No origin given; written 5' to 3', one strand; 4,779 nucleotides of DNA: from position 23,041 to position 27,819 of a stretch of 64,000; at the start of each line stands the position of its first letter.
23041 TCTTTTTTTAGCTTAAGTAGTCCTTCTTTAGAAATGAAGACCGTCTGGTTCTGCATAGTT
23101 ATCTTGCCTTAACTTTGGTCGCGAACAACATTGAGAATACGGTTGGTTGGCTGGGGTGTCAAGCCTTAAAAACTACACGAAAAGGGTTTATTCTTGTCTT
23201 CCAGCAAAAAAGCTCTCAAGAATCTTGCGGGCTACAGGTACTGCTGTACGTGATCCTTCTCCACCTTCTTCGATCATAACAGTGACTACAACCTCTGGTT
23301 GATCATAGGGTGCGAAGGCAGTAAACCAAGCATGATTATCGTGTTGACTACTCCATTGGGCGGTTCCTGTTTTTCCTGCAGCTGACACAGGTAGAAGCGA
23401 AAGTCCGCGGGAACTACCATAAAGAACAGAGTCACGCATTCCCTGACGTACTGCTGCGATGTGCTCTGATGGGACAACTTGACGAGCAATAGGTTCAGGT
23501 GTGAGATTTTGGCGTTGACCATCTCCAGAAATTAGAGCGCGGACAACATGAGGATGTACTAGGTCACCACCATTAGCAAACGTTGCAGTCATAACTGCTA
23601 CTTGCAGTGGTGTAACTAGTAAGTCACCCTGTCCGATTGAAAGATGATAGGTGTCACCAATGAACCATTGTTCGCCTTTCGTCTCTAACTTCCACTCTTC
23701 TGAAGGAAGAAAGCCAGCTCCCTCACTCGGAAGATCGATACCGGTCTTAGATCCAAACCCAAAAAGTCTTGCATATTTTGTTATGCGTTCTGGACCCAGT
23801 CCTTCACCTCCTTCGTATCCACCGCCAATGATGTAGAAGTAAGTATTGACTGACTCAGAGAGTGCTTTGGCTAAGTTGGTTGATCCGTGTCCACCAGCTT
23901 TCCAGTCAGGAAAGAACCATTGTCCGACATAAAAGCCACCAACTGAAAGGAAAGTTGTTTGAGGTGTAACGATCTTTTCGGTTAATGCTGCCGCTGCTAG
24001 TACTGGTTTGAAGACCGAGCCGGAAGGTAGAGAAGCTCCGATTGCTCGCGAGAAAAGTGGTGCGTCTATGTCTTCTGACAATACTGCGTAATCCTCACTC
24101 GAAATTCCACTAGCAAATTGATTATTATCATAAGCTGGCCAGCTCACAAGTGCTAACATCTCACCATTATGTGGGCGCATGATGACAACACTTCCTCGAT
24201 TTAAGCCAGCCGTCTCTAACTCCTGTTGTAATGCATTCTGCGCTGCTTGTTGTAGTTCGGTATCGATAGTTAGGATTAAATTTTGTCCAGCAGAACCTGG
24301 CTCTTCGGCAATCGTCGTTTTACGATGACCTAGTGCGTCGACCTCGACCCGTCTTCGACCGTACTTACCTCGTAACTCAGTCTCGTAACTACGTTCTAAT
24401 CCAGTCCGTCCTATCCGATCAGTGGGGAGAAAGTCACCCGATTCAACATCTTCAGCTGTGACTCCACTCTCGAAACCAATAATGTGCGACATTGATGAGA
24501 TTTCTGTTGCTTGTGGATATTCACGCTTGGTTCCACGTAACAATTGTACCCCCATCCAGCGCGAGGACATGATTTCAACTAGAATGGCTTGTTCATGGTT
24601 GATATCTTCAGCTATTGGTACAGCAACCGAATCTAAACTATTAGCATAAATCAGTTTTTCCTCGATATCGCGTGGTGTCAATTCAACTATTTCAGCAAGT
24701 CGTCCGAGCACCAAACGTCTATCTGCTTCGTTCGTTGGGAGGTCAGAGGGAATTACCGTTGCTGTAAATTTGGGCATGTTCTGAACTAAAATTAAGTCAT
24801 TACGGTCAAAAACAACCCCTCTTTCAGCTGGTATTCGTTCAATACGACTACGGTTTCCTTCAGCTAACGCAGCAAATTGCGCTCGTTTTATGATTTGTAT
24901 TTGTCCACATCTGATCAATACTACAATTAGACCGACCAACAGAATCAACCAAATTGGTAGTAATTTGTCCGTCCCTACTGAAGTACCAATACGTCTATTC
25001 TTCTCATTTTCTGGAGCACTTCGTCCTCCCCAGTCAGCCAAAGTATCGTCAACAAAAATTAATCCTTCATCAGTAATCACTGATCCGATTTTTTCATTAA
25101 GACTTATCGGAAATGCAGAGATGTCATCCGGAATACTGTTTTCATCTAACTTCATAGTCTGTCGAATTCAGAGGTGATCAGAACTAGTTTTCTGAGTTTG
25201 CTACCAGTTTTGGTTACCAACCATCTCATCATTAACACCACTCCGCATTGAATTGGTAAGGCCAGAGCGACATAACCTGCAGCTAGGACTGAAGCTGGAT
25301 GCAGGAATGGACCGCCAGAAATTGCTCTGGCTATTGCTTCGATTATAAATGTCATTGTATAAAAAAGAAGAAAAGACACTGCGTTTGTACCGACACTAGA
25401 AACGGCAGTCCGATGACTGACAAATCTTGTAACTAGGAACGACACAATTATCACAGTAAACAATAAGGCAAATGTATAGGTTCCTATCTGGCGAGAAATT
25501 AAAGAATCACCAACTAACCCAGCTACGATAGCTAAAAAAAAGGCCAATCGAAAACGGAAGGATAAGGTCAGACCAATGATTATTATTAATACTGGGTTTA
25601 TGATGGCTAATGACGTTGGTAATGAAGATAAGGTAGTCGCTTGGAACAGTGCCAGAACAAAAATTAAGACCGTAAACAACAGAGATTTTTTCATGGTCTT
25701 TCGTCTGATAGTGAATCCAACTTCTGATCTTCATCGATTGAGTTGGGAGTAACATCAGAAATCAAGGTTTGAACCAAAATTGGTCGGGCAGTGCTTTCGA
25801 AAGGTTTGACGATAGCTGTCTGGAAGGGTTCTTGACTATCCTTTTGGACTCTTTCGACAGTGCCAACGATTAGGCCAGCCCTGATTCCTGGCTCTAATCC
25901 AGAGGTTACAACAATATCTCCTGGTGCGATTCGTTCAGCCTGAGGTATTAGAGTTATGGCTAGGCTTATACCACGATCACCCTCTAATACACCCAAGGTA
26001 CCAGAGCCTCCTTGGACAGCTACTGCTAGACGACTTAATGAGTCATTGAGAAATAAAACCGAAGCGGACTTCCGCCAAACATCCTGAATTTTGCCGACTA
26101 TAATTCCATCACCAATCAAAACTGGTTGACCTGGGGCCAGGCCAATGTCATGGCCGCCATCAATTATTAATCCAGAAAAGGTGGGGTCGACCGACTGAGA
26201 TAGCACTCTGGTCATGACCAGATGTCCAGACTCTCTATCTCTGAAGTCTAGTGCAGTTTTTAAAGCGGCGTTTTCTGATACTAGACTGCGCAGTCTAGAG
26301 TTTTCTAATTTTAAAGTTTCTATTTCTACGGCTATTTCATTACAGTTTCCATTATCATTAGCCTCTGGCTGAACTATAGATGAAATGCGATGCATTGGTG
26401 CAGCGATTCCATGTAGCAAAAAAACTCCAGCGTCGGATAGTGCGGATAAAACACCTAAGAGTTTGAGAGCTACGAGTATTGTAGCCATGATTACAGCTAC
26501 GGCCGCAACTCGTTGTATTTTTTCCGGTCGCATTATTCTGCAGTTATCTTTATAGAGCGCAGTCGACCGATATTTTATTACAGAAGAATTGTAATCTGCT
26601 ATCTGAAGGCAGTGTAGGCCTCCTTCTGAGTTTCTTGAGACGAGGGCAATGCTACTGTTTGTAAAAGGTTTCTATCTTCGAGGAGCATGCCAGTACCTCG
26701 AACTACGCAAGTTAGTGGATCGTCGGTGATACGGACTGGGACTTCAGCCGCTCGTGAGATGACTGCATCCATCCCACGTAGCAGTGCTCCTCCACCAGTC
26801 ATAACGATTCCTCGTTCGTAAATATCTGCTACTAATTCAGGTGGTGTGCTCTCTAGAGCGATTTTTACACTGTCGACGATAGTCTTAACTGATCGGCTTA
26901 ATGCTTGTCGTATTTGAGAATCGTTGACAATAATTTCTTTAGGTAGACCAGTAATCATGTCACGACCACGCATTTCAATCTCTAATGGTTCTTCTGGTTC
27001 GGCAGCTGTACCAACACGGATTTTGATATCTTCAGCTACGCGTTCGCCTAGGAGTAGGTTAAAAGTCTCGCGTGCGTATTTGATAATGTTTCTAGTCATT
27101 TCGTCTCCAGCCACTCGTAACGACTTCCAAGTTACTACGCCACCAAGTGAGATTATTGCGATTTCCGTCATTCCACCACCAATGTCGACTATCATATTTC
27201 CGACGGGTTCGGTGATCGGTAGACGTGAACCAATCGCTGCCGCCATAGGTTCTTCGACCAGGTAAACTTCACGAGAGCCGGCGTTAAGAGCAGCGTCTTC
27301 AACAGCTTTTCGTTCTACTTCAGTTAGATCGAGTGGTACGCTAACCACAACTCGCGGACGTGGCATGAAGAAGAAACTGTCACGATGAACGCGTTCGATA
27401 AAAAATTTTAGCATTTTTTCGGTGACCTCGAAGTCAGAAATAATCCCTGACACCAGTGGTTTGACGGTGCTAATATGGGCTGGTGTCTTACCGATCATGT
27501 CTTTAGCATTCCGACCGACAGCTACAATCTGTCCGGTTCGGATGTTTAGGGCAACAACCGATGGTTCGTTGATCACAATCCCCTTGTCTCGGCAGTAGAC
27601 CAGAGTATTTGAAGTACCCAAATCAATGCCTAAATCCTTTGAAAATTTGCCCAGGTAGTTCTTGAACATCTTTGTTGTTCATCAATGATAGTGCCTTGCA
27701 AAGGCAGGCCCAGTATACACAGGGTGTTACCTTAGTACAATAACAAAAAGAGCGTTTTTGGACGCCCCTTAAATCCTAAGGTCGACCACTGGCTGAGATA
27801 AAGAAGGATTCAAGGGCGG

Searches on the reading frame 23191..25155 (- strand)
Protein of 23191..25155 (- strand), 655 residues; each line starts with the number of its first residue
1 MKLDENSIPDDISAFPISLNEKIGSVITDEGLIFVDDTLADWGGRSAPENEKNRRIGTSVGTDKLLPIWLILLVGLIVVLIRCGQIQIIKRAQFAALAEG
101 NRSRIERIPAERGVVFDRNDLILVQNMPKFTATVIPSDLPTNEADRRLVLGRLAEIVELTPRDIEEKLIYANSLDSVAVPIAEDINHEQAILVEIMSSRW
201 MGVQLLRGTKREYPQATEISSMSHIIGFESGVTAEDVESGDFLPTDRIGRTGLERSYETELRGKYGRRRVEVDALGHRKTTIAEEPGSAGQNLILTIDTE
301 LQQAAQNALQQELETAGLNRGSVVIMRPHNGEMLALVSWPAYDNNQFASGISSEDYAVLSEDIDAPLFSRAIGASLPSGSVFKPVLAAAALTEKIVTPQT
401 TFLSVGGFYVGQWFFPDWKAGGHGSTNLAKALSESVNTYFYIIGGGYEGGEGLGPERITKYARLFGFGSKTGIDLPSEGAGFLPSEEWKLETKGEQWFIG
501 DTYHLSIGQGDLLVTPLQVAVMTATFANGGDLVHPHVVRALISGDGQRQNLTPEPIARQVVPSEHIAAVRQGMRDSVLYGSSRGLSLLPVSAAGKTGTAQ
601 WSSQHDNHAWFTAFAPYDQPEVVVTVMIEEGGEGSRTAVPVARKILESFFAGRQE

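Call 25: search_protein_families(library=pfam, proteins=[window:23191-25155:-], max_evalue=0.00001)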
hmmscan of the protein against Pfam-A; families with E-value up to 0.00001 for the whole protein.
window:23191-25155:- (655 aa): 2 families
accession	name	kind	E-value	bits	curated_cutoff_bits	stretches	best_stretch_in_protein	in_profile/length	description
PF00905.27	Transpeptidase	-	1.6e-61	208.6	22.1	1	321-647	1-299/299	Penicillin binding protein transpeptidase domain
PF03717.20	PBP_dimer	-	4.4e-32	112.4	24.4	1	108-281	2-178/180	Penicillin-binding Protein dimerisation domain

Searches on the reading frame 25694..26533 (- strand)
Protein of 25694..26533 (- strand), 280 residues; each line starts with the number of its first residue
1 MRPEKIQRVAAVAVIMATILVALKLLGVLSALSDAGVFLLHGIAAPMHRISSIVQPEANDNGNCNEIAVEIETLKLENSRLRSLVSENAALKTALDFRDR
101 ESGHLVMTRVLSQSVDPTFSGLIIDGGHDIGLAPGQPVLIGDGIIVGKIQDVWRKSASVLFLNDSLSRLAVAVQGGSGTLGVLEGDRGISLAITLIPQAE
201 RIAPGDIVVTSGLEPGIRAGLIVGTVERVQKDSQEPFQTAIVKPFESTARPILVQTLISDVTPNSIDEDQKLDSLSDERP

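Call 25: search_protein_families(library=pfam, proteins=[window:25694-26533:-], max_evalue=0.00001)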
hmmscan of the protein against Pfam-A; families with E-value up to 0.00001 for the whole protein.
window:25694-26533:- (280 aa): 1 family
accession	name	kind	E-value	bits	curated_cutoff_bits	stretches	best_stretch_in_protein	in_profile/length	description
PF04085.20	MreC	-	6.1e-28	97.9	28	1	110-248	1-137/147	Rod shape-determining protein MreC, barrel core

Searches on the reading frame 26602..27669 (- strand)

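Call 25: search_protein_families(library=pfam, proteins=[window:26602-27669:-], max_evalue=0.00001)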
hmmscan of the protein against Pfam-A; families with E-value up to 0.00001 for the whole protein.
window:26602-27669:- (356 aa): 4 families
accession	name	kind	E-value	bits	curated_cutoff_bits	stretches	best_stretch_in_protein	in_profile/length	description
PF06723.19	MreB_Mbl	-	1.3e-137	458.5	27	1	10-336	1-325/327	MreB/Mbl protein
PF14450.12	FtsA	-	7.9e-11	42.8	31.8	1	160-315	2-110/127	Cell division protein FtsA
PF00012.26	HSP70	-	6.6e-09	35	20.6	1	106-206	135-241/599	Hsp70 protein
PF00022.25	Actin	-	1.6e-07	30.7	27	0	56-201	45-189/410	Actin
